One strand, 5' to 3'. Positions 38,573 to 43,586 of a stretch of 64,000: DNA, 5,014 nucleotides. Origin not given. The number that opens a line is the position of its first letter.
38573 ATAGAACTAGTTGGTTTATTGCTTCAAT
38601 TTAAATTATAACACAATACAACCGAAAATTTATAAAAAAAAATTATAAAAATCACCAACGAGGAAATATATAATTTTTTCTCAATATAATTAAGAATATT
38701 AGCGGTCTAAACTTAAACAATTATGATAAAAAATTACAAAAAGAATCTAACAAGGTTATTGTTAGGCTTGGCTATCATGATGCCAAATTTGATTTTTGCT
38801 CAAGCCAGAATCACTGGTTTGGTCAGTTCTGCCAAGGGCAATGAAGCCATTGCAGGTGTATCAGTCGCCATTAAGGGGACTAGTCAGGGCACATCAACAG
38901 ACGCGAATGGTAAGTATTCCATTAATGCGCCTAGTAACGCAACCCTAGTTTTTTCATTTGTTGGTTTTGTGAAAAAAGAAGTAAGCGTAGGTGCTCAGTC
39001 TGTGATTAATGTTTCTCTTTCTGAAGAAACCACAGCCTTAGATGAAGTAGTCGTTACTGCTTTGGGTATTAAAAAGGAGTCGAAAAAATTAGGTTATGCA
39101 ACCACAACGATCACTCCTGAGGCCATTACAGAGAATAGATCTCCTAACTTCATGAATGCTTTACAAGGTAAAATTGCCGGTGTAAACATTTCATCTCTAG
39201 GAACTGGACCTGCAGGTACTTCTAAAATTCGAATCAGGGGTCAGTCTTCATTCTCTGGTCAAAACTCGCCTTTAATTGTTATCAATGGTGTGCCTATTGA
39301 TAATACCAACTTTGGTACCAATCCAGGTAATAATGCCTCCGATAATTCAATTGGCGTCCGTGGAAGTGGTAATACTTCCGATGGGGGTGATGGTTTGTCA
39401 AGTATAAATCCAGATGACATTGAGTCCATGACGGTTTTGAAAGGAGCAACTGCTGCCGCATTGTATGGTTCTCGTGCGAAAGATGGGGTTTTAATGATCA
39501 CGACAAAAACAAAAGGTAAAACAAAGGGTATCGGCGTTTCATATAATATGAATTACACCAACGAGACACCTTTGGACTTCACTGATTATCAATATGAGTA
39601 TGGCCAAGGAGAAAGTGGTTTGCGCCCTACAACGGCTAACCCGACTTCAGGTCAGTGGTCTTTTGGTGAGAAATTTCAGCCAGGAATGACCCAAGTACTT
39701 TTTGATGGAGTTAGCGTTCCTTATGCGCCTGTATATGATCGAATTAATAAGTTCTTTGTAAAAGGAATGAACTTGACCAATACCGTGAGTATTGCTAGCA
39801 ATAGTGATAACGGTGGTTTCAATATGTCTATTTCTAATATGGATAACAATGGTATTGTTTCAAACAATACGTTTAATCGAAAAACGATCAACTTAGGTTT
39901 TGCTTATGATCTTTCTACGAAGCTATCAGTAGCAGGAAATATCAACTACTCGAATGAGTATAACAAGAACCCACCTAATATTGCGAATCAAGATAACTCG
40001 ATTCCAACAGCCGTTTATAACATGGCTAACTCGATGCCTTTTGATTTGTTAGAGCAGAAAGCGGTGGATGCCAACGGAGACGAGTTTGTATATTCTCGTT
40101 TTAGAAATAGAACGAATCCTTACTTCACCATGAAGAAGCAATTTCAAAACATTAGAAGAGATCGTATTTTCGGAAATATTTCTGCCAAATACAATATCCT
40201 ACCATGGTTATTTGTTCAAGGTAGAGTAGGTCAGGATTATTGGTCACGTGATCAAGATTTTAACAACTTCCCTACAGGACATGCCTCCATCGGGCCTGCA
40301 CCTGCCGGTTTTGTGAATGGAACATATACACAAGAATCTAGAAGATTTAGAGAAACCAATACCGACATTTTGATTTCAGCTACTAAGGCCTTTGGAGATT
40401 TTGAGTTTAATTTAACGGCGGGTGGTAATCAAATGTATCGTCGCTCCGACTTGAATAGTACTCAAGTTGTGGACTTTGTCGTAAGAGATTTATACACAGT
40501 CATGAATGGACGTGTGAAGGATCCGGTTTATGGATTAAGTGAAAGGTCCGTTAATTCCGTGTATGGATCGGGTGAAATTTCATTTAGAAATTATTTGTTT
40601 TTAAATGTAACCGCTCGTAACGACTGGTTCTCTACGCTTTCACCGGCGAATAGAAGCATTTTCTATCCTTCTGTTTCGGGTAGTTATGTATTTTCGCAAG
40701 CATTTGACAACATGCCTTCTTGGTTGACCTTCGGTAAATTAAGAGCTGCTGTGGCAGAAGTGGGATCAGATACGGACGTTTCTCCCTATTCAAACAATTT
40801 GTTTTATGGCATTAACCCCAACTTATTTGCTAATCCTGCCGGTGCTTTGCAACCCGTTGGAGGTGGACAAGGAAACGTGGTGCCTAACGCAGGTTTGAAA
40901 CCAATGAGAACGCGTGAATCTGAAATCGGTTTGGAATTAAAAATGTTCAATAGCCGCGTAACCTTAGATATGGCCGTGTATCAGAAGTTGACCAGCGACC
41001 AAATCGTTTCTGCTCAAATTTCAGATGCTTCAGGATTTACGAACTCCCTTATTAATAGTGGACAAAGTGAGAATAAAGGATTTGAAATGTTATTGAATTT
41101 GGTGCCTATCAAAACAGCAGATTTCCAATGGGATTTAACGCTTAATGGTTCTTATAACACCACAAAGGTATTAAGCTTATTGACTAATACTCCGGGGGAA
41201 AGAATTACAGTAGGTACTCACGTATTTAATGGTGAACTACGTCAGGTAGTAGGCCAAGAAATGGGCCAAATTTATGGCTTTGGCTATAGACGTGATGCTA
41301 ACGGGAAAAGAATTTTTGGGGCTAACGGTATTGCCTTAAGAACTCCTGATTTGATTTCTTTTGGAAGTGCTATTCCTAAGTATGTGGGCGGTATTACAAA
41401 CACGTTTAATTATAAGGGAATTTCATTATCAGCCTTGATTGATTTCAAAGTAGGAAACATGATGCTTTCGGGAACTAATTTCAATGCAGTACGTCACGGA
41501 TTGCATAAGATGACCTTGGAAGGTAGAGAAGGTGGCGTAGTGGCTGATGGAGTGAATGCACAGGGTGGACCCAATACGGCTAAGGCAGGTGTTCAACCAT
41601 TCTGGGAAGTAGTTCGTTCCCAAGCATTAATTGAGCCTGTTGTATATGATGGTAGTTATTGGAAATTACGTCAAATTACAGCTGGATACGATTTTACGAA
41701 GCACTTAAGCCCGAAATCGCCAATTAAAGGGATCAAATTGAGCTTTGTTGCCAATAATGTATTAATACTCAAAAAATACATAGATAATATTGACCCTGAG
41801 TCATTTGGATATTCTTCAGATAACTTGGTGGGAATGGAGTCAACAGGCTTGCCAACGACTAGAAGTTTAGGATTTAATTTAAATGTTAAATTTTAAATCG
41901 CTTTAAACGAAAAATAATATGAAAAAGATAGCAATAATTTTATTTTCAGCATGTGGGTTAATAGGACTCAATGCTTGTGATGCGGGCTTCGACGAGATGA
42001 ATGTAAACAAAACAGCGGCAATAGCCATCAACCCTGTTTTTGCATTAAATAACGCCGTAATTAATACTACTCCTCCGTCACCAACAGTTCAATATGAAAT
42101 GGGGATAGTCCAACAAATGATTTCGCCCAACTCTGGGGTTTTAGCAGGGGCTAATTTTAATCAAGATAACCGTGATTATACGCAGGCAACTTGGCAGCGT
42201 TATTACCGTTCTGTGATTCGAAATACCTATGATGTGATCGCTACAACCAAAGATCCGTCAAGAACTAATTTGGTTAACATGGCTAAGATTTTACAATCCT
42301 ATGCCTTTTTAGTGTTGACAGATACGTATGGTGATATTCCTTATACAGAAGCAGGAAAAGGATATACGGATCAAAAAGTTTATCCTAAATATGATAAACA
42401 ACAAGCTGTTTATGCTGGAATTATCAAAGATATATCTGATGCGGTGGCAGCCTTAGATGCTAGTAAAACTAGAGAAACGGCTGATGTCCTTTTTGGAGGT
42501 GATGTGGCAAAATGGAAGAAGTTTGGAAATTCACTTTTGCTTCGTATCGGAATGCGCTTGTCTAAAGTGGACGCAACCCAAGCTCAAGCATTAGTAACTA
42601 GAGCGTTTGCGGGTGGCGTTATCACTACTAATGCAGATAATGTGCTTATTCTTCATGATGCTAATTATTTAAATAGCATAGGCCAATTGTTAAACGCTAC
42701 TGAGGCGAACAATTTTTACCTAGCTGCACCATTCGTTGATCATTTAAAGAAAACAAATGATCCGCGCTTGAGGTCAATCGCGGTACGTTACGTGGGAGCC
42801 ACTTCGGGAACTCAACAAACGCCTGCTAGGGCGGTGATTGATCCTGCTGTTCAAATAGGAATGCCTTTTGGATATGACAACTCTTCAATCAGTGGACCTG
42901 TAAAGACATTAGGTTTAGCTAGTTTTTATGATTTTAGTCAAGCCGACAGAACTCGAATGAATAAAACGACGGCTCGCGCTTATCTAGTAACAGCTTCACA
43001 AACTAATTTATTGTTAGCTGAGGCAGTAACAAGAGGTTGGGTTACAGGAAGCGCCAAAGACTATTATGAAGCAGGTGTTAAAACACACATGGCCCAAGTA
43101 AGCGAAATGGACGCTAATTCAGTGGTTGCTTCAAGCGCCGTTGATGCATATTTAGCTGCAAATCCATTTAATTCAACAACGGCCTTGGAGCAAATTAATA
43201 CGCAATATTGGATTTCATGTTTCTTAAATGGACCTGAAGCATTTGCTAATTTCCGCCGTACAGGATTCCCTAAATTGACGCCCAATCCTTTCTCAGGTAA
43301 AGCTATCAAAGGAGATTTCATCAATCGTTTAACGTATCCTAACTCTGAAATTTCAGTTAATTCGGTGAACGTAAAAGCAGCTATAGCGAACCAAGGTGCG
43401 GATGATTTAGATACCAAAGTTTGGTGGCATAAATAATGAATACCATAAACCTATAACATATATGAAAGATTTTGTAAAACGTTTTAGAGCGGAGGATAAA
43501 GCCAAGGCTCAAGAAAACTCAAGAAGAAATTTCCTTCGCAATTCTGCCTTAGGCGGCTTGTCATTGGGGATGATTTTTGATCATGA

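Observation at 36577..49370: SusC/SusD locus with no glycoside hydrolase, built around exported enolase-superfamily and RraA/aldolase-like enzyme pairs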

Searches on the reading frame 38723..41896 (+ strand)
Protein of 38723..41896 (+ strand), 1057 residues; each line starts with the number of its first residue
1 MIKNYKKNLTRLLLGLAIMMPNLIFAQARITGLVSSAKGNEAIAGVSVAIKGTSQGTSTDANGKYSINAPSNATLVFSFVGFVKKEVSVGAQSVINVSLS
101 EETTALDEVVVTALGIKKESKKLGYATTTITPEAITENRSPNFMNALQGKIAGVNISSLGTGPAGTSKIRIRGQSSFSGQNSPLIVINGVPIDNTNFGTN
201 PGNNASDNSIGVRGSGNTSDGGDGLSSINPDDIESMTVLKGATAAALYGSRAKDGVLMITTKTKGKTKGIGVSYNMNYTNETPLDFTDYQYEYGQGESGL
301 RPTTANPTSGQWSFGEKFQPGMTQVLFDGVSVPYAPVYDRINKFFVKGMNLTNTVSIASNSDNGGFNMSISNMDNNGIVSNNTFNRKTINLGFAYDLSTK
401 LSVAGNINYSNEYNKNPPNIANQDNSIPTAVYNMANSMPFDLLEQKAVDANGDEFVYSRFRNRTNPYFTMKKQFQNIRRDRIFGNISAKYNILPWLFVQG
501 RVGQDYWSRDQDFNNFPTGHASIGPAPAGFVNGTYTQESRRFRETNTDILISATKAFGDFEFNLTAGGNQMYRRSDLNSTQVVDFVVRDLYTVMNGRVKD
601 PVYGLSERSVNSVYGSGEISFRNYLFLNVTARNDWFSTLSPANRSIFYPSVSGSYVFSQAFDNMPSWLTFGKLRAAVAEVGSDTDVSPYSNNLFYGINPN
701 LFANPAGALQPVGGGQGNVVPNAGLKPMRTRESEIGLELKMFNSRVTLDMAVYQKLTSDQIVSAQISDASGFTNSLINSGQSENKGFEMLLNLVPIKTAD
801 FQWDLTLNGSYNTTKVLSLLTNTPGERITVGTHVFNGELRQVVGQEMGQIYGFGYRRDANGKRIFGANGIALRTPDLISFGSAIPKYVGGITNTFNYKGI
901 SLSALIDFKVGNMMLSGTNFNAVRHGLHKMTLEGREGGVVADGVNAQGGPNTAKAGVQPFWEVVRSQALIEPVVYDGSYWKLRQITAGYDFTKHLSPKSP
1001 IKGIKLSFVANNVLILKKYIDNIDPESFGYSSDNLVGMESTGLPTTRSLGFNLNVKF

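Call 3: search_protein_families(library=pfam, proteins=[window:38723-41896:+], max_evalue=0.01)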
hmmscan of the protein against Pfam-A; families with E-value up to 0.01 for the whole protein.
window:38723-41896:+ (1057 aa): 3 families
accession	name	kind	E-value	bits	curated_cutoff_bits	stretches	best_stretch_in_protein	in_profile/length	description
PF13715.12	CarbopepD_reg_2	-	1e-19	70.7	32.2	1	30-111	1-88/88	CarboxypepD_reg-like domain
PF07715.20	Plug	-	1.6e-16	61.1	23.9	1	122-256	4-107/107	TonB-dependent Receptor Plug Domain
PF13620.12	CarboxypepD_reg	-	1.2e-09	38.9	32.3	1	30-99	2-81/82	Carboxypeptidase regulatory-like domain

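Call 6: search_protein_families(library=ncbifam, proteins=[window:38723-41896:+], max_evalue=0.001)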
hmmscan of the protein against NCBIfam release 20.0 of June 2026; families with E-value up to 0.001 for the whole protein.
window:38723-41896:+ (1057 aa): 3 families
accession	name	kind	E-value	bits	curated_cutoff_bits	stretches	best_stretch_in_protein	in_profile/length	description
TIGR04056.1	OMP_RagA_SusC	subfamily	1.4e-186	622.7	368.25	1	29-1057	2-981/981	SusC/RagA family TonB-linked outer membrane protein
TIGR04057.1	SusC_RagA_signa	signature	6.7e-15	54.6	46.2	1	232-262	1-31/31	SusC/RagA subfamily TonB-dependent outer membrane receptor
NF053692.1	BamP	equivalog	2.4e-05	23.9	230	1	14-114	7-113/251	BamP family beta-barrel-assembly machinery protein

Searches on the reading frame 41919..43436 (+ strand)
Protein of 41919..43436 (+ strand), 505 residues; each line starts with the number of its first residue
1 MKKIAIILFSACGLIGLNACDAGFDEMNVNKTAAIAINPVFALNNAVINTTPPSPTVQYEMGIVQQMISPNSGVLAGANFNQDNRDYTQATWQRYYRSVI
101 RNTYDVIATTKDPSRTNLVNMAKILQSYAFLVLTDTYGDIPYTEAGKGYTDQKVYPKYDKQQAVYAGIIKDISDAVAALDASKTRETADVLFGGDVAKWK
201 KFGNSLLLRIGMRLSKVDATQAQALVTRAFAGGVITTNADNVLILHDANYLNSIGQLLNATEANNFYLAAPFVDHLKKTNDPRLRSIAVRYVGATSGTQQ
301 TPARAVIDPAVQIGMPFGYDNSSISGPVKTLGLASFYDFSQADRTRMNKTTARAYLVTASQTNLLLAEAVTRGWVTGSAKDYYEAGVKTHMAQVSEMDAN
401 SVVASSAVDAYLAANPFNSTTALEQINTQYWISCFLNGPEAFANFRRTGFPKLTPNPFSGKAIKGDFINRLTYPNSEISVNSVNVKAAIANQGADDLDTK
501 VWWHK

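Call 3: search_protein_families(library=pfam, proteins=[window:41919-43436:+], max_evalue=0.01)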
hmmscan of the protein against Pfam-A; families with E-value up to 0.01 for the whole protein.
window:41919-43436:+ (505 aa): 3 families
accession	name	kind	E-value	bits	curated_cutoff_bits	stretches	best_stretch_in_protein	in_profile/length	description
PF12771.13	SusD-like_2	-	7.1e-86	289.1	27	1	37-474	7-415/415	Starch-binding associating with outer membrane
PF12741.13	SusD-like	-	1e-68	233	27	1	25-503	10-494/495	Susd and RagB outer membrane lipoprotein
PF14322.12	SusD-like_3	-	8.3e-08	33.1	27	1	63-182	42-168/191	Starch-binding associating with outer membrane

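Call 6: search_protein_families(library=ncbifam, proteins=[window:41919-43436:+], max_evalue=0.001)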
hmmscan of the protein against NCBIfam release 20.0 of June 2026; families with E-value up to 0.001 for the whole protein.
window:41919-43436:+ (505 aa): 0 families
